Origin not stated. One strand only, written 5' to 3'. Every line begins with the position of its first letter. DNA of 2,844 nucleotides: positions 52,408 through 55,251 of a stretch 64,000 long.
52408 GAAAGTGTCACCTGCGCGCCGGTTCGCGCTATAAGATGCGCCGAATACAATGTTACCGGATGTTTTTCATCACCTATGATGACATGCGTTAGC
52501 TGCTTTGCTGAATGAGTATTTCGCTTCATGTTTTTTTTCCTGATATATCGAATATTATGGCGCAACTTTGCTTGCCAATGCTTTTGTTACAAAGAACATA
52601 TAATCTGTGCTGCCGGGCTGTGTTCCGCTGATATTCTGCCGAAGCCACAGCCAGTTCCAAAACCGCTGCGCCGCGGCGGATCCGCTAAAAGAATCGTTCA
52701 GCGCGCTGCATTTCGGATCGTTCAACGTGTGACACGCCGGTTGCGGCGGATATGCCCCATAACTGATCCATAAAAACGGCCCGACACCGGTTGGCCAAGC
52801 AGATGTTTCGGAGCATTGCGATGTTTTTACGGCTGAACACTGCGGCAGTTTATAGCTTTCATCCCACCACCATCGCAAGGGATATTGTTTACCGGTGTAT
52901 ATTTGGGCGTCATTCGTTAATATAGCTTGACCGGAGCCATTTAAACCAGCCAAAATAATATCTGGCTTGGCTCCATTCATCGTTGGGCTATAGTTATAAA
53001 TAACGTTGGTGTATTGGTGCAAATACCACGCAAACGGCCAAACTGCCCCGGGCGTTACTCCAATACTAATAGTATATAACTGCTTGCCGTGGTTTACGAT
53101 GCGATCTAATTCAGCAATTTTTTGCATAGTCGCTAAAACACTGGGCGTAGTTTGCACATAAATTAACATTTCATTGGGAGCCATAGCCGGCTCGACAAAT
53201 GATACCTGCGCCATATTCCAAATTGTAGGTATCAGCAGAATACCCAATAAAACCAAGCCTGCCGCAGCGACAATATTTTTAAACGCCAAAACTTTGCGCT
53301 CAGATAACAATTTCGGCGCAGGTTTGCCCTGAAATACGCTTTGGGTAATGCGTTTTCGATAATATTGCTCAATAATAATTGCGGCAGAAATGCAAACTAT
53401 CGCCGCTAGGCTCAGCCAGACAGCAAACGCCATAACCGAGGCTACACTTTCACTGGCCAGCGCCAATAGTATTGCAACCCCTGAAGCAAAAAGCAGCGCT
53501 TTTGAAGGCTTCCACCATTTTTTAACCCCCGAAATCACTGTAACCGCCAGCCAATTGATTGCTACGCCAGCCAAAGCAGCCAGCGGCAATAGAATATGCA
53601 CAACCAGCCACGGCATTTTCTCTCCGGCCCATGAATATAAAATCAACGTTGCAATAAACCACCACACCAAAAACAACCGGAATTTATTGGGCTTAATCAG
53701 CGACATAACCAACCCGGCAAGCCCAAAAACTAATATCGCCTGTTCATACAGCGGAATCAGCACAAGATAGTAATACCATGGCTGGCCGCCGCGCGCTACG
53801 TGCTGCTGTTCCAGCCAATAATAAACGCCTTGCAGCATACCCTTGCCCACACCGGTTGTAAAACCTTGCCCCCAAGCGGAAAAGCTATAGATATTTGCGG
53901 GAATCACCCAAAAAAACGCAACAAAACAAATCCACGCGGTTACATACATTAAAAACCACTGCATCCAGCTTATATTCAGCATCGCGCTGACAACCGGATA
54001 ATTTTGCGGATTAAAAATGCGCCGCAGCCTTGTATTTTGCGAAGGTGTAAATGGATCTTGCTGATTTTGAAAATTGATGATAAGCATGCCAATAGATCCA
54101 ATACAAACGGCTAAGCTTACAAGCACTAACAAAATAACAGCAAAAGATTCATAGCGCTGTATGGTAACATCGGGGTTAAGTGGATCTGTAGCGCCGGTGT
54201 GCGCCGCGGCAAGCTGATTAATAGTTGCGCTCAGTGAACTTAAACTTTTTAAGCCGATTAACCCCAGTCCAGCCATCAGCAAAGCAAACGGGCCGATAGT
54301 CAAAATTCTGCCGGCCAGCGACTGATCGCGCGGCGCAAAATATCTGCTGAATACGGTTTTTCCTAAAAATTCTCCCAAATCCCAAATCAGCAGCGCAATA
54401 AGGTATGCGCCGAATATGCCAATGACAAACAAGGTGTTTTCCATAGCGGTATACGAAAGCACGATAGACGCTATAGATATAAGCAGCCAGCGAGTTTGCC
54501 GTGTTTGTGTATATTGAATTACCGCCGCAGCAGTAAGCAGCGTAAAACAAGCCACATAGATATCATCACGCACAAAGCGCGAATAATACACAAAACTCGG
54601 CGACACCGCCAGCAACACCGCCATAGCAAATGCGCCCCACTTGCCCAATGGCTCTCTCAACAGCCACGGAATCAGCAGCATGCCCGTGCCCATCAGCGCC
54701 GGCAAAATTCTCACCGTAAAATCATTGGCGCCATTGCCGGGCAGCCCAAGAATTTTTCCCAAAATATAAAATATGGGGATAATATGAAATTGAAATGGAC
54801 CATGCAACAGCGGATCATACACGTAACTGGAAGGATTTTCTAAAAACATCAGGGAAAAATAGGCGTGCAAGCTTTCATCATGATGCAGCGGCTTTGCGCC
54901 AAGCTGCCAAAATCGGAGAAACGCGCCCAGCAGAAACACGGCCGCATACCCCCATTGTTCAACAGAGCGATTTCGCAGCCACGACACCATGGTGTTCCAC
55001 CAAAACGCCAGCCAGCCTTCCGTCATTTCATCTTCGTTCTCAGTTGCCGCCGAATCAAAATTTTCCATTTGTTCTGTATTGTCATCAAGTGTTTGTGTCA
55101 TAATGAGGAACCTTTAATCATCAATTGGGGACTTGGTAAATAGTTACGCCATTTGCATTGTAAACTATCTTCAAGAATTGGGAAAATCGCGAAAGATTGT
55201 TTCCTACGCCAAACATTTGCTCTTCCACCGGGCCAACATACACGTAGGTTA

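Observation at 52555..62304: Three consecutive giant membrane proteins: a GT-C-like/YYY fusion, a stand-alone YYY (DUF2298) protein and a stand-alone GT-C-like protein, forming an uncharacterised envelope glycosylation machine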

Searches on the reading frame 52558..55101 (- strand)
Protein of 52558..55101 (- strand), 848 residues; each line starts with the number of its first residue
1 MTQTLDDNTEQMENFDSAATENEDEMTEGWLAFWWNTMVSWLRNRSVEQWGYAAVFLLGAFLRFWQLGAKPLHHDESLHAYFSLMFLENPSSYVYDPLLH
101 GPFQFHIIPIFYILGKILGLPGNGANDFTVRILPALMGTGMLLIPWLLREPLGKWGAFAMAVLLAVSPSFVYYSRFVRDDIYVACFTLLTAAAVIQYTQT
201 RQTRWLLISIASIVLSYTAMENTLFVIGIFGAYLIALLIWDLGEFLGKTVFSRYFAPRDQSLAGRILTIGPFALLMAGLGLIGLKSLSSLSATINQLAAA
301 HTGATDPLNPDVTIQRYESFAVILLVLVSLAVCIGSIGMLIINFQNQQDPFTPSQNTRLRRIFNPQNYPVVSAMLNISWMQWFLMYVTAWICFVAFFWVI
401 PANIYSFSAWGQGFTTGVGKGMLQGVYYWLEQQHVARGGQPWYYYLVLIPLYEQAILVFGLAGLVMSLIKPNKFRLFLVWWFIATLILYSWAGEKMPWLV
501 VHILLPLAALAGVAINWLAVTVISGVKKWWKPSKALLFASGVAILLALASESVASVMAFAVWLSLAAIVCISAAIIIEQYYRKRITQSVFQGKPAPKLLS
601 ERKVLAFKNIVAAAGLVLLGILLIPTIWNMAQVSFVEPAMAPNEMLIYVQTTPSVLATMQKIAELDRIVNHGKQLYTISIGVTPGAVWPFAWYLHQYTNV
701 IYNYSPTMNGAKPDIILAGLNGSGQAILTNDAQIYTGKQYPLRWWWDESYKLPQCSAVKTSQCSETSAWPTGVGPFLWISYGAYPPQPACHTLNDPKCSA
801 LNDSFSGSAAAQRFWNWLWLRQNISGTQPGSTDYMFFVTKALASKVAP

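Call 6: search_protein_families(library=pfam, proteins=[window:52558-55101:-], max_evalue=0.1)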
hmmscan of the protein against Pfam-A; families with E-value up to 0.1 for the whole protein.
window:52558-55101:- (848 aa): 2 families
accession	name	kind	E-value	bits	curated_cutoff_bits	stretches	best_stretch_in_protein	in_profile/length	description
PF13231.12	PMT_2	-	1.3e-09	38.9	26.1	1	124-236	18-131/160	Dolichyl-phosphate-mannose-protein mannosyltransferase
PF02366.24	PMT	-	1.2e-07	32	22.7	1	123-252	78-210/245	Dolichyl-phosphate-mannose-protein mannosyltransferase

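Call 7: search_protein_families(library=ncbifam, proteins=[window:52558-55101:-], max_evalue=0.1)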
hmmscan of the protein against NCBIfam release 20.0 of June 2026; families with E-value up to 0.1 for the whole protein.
window:52558-55101:- (848 aa): 1 family
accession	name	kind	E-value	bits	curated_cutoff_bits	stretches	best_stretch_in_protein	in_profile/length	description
TIGR03663.1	TIGR03663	subfamily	3.1e-75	253.9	126.25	2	53-238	5-182/435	flippase activity-associated protein Agl23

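Call 28: find_homologous_proteins(query=window:52558-55101:-, max_evalue=0.00001)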
Query window:52558-55101:- (848 aa): 1464 proteins with E <= 0.00001 among 8000 candidates; the best 120 are listed.
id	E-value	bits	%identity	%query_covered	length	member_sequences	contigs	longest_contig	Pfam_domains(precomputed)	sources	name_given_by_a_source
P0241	0.0e+0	1936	100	100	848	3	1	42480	PF02366.25,PF13231.13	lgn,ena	-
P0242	0.0e+0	1043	57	95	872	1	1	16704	PF13231.13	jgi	jgi:uncharacterized protein (TIGR03663 family)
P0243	0.0e+0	1022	53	96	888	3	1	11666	PF13231.13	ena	-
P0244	3.0e-296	1003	55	96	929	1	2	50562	PF02366.25,PF13231.13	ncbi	-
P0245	4.2e-295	999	56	96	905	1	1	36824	PF13231.13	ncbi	-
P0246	8.3e-295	998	55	94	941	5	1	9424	PF02366.25,PF13231.13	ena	-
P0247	5.7e-285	966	53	95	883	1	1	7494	PF13231.13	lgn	-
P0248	5.3e-279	946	51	95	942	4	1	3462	-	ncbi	-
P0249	3.1e-276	937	51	96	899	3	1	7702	PF13231.13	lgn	-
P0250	9.7e-276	935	51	98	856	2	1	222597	PF13231.13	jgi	jgi:uncharacterized protein (TIGR03663 family)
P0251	3.9e-273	927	53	95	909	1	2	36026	PF13231.13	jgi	jgi:uncharacterized protein (TIGR03663 family)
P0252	9.7e-267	906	53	68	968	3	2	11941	PF13231.13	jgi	jgi:uncharacterized protein (TIGR03663 family)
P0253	6.7e-265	899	55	62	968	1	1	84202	PF13231.13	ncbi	-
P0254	3.1e-259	881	44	98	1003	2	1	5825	PF13231.13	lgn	-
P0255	1.5e-255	869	50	94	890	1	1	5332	PF13231.13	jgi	jgi:uncharacterized protein (TIGR03663 family)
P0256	4.5e-254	864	50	68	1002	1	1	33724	PF13231.13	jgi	jgi:uncharacterized protein (TIGR03663 family)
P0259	9.6e-246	836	47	99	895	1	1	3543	PF13231.13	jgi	jgi:uncharacterized protein (TIGR03663 family)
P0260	1.6e-210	720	49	81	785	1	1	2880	PF13231.13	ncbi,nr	ncbi:MAG: TIGR03663 family protein, partial [Ktedonobacterales bacterium]|nr:TIGR03663 family protei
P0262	5.1e-163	562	38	98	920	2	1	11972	PF02366.25,PF13231.13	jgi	jgi:uncharacterized protein (TIGR03663 family)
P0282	4.8e-152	526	39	95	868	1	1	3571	PF13231.13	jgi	jgi:uncharacterized protein (TIGR03663 family)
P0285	9.5e-152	525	38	95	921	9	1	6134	PF02366.25,PF13231.13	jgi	jgi:uncharacterized protein (TIGR03663 family)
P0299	3.5e-150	520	38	94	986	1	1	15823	PF13231.13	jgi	jgi:uncharacterized protein (TIGR03663 family)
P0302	8.2e-150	519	39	94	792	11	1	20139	PF13231.13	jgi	jgi:uncharacterized protein (TIGR03663 family)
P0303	2.3e-149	517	37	95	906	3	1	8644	PF02366.25,PF13231.13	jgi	jgi:uncharacterized protein (TIGR03663 family)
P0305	2.5e-149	517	37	94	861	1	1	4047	PF02366.25,PF13231.13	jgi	jgi:uncharacterized protein (TIGR03663 family)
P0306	2.5e-149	517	41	56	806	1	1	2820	PF02366.25,PF13231.13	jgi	jgi:uncharacterized protein (TIGR03663 family)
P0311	6.3e-149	516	37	95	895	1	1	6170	PF13231.13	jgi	jgi:uncharacterized protein (TIGR03663 family)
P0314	8.3e-149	515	38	93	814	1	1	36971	PF13231.13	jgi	jgi:uncharacterized protein (TIGR03663 family)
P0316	1.6e-148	514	38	95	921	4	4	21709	PF02366.25,PF13231.13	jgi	jgi:uncharacterized protein (TIGR03663 family)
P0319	3.3e-148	513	37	98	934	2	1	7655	-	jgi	jgi:uncharacterized protein (TIGR03663 family)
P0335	1.8e-146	508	37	94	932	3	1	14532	PF02366.25,PF13231.13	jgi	jgi:uncharacterized protein (TIGR03663 family)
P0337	2.8e-146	507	37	99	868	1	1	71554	PF13231.13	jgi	jgi:uncharacterized protein (TIGR03663 family)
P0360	9.1e-145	502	40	94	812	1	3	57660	PF13231.13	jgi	jgi:uncharacterized protein (TIGR03663 family)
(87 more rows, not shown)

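Call 63: predict_structure(alignment_id=A2)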
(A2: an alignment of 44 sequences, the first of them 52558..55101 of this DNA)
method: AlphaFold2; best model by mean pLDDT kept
length: 848 residues; sequences in the alignment: 44
mean_pLDDT: 88.6   pTM: 0.89
mean pLDDT of the five models: 88.6, 87.8, 85.5, 85.4, 84.9
residues with pLDDT >= 90: 567; 70-90: 217; 50-70: 41; < 50: 23
segments of 3 or more residues with pLDDT < 50: 1-22
pLDDT, mean of each block of 10 residues (from residue 1): 37 44 61 91 94 97 92 91 94 80 94 97 95 97 97 97 97 93 97 95 96 95 89 93 95 95 92 91 88 90 91 92 95 93 90 73 90 91 95 94 95 93 87 65 89 95 96 94 92 74 97 97 82 63 74 81 91 91 91 78 87 93 93 78 73 93 96 92 95 96 93 96 90 96 87 87 74 91 89 86 92 90 84 95 96
secondary structure, 60 per line:
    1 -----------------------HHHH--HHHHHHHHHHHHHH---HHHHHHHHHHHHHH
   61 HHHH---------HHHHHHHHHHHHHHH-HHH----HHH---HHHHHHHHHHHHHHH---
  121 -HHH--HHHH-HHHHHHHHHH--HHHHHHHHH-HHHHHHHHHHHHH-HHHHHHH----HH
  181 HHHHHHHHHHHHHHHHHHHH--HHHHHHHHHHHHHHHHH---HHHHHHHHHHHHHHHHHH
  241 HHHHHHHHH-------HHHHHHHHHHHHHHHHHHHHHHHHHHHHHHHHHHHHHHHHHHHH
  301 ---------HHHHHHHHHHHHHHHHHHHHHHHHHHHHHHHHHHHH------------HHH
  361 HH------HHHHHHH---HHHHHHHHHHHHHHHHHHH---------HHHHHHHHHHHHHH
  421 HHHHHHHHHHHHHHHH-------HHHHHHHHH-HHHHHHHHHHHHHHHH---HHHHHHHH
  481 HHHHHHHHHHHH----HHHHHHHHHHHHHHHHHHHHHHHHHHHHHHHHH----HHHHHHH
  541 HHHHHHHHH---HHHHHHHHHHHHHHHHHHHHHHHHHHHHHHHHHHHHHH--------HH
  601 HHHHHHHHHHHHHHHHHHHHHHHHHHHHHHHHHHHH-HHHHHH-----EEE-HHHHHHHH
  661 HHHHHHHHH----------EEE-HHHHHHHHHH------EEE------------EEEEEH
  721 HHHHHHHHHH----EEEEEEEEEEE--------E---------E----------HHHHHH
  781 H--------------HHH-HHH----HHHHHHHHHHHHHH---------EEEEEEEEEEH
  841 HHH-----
elements in order (helices of 4 or more, strands of 3 or more residues): H24-27 H30-43 H47-64 H74-88 H103-117 H127-130 H132-141 H144-152 H154-166 H168-174 H179-200 H203-219 H223-249 H257-300 H310-345 H358-362 H369-375 H379-397 H407-436 H444-452 H454-469 H473-492 H497-529 H534-549 H553-590 H599-636 H638-643 E649-651 H653-669 E680-682 H684-693 E700-702 E715-719 H720-730 E735-745 H775-781 H807-820 E830-839 H840-843

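Call 79: search_dna_similar(query=window:52558-55101:-, collection=plasmids, mode=protein, max_evalue=0.00001, max_rows=20)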
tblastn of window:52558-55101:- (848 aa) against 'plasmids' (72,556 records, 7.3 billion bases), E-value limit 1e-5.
Records with a match: 1; places in all: 1; records where one place covers at least 80% of the query: 0.
Best place of each record, by identity: <60% 1.
By first word of the organism name: Halogeometricum 1.
By predicted mobility (MOB-suite, as given by PLSDB): non-mobilizable 1.
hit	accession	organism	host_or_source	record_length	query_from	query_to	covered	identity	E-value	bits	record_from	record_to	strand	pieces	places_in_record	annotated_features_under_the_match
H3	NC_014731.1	Halogeometricum borinquense DSM 11551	-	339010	54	225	20%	31.4%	2e-13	82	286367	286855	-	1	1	flippase activity-associated protein Agl23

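Call 81: get_annotated_region(hit=H3, flank=10000)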
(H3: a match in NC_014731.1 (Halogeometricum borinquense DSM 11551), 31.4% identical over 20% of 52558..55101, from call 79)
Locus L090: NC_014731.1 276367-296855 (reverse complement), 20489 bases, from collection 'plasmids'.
description: Halogeometricum borinquense DSM 11551 plasmid pHBOR02, complete sequence
organism: Halogeometricum borinquense DSM 11551 (NCBI taxid 469382)
taxonomy: Archaea; Euryarchaeota; Halobacteria; Halobacteriales; Haloferacaceae; Halogeometricum; Halogeometricum borinquense; Halogeometricum borinquense DSM 11551
host: -; source: -; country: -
typing (MOB-suite, as given by PLSDB): non-mobilizable
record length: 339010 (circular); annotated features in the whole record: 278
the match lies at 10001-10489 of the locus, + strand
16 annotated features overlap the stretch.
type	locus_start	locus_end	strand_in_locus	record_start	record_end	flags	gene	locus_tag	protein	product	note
CDS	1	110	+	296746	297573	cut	-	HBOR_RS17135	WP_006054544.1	phosphosulfolactate synthase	-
CDS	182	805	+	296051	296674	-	-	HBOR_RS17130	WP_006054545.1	histidine phosphatase family protein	-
CDS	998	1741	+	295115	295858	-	-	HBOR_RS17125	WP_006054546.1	IclR family transcriptional regulator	GO:0006355 - regulation of DNA-templated transcription [Evidence IEA]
CDS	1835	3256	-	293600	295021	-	-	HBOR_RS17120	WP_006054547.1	PKD domain-containing protein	-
CDS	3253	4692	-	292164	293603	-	-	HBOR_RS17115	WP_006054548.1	PKD domain-containing protein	-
CDS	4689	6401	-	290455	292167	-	-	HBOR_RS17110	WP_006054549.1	glycosyl hydrolase family 18 protein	GO:0005975 - carbohydrate metabolic process [Evidence IEA]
CDS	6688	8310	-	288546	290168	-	-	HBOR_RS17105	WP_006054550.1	glycosyl hydrolase family 18 protein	GO:0005975 - carbohydrate metabolic process [Evidence IEA]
CDS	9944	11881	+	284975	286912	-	-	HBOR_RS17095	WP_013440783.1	flippase activity-associated protein Agl23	-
CDS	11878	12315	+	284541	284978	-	-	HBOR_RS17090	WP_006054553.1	GtrA family protein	GO:0000271 - polysaccharide biosynthetic process [Evidence IEA]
CDS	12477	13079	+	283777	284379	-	-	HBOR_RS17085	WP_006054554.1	helix-turn-helix domain-containing protein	-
CDS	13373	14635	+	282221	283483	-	-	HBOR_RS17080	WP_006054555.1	alkyl sulfatase dimerization domain-containing protein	-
CDS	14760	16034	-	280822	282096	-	-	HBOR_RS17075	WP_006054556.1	MFS transporter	GO:0055085 - transmembrane transport [Evidence IEA]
CDS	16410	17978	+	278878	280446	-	-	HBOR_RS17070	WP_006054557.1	aldehyde dehydrogenase family protein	-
CDS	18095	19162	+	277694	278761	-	-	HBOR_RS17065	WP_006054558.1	zinc-dependent alcohol dehydrogenase family protein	-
CDS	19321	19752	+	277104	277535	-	-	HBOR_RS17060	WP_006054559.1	SCP2 sterol-binding domain-containing protein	-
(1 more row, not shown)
